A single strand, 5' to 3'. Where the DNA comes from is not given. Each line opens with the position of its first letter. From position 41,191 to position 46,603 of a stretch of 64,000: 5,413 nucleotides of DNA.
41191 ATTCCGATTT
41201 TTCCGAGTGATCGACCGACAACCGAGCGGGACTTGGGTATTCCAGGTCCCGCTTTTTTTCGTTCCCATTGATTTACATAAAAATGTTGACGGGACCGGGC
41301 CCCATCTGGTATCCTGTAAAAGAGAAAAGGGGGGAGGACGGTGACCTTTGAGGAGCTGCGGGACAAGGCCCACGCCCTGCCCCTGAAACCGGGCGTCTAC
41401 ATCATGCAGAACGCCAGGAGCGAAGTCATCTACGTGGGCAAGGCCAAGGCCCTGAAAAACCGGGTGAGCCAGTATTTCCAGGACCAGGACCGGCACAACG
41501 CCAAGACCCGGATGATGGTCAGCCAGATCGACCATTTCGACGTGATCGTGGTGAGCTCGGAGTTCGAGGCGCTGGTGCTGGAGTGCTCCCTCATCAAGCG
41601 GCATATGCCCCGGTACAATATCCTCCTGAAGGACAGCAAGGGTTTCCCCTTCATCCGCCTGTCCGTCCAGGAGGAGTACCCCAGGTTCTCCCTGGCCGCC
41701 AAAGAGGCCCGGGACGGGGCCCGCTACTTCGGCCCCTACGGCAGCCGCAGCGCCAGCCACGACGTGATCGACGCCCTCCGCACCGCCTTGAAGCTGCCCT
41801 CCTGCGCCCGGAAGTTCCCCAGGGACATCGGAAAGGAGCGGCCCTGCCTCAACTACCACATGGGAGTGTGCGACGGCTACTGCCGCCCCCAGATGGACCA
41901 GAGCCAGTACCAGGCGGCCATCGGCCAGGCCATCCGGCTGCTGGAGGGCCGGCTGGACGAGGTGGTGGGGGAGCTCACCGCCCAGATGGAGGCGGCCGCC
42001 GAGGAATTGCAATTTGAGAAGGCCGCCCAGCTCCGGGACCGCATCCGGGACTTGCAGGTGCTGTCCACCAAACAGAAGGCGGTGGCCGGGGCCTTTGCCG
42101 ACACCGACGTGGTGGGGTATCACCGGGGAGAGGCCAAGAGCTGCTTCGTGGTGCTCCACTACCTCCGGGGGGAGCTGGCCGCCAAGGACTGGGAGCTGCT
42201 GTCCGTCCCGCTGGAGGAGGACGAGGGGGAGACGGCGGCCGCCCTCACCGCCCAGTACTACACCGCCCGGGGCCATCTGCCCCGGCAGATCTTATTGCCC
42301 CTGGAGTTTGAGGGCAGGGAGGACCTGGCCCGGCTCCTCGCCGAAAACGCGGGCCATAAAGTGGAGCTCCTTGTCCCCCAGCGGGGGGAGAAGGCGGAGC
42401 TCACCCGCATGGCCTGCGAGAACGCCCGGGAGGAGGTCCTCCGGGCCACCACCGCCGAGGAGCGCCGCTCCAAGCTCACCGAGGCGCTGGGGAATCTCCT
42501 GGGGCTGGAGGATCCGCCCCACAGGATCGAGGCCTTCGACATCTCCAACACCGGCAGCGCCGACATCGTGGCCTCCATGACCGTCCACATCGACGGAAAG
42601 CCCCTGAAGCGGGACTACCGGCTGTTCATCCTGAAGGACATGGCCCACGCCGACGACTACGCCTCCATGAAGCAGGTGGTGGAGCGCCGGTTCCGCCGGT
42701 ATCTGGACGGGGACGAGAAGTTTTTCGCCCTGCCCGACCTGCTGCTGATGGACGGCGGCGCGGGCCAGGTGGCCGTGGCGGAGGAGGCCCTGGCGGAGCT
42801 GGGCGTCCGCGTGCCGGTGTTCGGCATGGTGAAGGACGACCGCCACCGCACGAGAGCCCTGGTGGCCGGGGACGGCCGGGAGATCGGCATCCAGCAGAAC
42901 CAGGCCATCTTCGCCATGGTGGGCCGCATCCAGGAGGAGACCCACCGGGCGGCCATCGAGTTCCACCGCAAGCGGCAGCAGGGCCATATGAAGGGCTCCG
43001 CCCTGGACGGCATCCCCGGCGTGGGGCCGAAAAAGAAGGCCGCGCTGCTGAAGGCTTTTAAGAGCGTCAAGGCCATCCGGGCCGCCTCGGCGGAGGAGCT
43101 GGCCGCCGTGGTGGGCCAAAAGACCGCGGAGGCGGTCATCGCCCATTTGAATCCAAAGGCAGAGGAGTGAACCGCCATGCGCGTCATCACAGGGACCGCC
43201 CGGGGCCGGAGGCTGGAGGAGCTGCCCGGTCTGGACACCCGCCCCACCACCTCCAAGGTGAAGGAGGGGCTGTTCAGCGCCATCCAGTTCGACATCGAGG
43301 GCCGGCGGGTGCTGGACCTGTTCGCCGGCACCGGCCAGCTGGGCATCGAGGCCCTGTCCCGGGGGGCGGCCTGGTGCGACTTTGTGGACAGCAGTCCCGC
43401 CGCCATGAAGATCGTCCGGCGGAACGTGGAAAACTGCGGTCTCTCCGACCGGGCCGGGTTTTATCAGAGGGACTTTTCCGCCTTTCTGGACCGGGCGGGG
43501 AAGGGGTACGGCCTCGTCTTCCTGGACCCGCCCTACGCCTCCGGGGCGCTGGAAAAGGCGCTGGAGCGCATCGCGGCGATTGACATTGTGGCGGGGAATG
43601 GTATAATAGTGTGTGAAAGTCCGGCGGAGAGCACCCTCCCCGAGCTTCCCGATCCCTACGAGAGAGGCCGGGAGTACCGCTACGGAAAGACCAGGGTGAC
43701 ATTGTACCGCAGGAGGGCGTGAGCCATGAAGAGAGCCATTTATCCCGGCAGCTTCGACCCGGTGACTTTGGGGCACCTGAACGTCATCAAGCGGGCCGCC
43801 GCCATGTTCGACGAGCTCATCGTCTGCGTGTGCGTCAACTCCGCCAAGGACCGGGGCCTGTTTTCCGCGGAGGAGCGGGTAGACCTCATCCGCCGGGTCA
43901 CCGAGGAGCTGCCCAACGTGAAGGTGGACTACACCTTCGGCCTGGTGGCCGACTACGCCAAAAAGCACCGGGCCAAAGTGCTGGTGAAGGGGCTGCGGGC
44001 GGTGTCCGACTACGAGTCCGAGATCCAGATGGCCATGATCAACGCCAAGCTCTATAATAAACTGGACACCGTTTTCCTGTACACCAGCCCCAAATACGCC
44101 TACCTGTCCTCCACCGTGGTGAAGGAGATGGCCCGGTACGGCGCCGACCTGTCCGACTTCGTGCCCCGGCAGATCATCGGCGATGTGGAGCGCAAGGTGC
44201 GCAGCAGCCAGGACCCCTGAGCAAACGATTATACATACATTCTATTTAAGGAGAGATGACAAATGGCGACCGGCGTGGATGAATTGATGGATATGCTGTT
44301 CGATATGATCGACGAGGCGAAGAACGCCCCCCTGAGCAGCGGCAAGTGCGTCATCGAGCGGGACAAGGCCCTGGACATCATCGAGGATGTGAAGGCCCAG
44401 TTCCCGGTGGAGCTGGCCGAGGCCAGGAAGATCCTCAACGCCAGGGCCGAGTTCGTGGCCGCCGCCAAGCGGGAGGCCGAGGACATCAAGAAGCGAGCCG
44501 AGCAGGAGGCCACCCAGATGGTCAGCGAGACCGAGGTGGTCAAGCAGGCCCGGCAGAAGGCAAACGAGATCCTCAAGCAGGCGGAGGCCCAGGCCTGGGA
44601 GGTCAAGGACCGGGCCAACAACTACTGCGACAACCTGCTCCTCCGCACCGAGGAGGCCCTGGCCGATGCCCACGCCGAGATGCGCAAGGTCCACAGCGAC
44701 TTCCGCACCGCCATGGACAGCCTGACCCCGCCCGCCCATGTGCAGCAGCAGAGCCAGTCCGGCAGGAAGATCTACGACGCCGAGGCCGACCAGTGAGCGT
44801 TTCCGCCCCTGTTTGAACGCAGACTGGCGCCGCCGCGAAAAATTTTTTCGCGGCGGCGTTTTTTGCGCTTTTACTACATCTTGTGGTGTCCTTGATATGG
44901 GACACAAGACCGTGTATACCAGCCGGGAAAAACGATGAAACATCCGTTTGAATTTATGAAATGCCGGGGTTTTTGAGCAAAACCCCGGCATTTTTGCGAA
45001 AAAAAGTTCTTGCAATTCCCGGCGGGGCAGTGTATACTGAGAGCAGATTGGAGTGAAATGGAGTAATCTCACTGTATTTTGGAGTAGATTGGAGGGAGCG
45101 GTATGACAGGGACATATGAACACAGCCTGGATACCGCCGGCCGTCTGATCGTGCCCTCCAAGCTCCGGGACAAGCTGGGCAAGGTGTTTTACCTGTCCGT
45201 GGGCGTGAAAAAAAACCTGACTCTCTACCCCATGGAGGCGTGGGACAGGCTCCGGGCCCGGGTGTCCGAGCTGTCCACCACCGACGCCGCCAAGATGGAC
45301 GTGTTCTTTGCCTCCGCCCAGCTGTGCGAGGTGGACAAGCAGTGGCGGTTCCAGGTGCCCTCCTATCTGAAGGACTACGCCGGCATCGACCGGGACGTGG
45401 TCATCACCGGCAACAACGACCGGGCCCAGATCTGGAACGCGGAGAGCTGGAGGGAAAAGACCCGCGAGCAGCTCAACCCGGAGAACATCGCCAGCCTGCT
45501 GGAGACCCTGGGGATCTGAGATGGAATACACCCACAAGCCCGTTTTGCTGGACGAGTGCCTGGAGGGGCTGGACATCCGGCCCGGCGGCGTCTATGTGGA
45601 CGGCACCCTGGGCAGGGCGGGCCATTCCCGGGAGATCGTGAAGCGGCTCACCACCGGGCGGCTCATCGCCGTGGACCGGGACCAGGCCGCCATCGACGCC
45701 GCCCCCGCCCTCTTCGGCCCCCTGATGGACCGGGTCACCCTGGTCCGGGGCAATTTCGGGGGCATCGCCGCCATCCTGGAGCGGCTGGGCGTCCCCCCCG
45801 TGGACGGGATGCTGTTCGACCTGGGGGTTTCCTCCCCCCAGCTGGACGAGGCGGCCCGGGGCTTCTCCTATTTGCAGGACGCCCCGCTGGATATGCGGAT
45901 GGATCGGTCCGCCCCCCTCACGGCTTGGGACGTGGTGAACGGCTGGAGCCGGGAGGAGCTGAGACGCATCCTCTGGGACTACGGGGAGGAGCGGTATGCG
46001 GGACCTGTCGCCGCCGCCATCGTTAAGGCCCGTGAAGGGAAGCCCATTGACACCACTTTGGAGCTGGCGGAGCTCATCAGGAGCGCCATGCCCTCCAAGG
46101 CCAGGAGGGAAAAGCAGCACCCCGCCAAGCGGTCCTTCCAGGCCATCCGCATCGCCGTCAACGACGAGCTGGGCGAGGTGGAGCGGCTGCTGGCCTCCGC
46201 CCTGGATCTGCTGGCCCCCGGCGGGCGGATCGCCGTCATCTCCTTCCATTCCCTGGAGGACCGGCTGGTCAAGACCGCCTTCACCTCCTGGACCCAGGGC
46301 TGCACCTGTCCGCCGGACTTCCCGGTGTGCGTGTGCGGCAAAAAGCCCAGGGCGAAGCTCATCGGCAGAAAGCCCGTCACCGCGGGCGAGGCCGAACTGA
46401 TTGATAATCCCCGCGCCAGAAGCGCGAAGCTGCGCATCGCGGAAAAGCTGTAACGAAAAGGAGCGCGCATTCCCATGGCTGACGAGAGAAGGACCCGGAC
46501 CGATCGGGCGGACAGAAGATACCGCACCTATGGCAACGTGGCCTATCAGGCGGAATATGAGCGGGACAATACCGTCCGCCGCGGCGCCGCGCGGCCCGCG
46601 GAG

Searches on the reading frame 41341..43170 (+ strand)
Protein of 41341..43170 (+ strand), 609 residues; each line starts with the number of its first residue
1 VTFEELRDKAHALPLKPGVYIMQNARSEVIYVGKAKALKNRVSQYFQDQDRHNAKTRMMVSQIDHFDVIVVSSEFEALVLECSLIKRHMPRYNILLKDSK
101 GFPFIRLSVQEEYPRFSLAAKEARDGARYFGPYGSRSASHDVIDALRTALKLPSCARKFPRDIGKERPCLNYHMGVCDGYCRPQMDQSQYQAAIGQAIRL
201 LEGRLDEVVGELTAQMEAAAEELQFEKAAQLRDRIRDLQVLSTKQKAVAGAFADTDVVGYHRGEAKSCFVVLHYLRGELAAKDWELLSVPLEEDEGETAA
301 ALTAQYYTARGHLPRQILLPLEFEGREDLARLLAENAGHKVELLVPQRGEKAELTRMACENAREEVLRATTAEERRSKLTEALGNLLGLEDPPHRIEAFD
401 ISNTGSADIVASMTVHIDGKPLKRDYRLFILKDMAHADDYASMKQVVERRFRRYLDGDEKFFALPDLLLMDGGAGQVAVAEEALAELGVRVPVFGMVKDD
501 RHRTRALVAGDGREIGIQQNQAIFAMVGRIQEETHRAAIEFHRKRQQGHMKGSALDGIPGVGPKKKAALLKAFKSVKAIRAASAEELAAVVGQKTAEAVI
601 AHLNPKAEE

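Call 62: search_protein_families(library=pfam, proteins=[window:41341-43170:+], max_evalue=0.00001)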
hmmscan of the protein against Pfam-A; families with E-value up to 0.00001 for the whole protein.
window:41341-43170:+ (609 aa): 6 families
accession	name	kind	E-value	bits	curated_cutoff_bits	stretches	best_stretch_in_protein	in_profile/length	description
PF08459.17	UvrC_RNaseH_dom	-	2.3e-46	158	22.3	1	385-539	2-159/159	UvrC RNAse H endonuclease domain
PF22920.2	UvrC_RNaseH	-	1e-26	93.6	24.3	1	254-366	1-113/116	UvrC Ribonuclease H-like domain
PF14520.12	HHH_5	-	1e-11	45.6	27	1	554-603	3-55/57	Helix-hairpin-helix domain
PF02151.25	UVR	-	2.1e-10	40.4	21.5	1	206-239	1-34/36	UvrB/uvrC motif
PF01541.30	GIY-YIG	-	6e-10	39.7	22.6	1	17-93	2-78/78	GIY-YIG catalytic domain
PF12826.13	HHH_2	-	2.2e-07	31.4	27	1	557-604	7-56/64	Helix-hairpin-helix motif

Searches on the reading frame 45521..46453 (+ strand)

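Call 63: search_protein_families(library=pfam, proteins=[window:45521-46453:+], max_evalue=0.00001)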
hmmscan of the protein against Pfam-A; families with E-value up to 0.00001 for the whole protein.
window:45521-46453:+ (310 aa): 1 family
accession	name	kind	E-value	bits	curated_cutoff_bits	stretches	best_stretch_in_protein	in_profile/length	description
PF01795.25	Methyltransf_5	-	3e-122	408.4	27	1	3-309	2-308/309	MraW methylase family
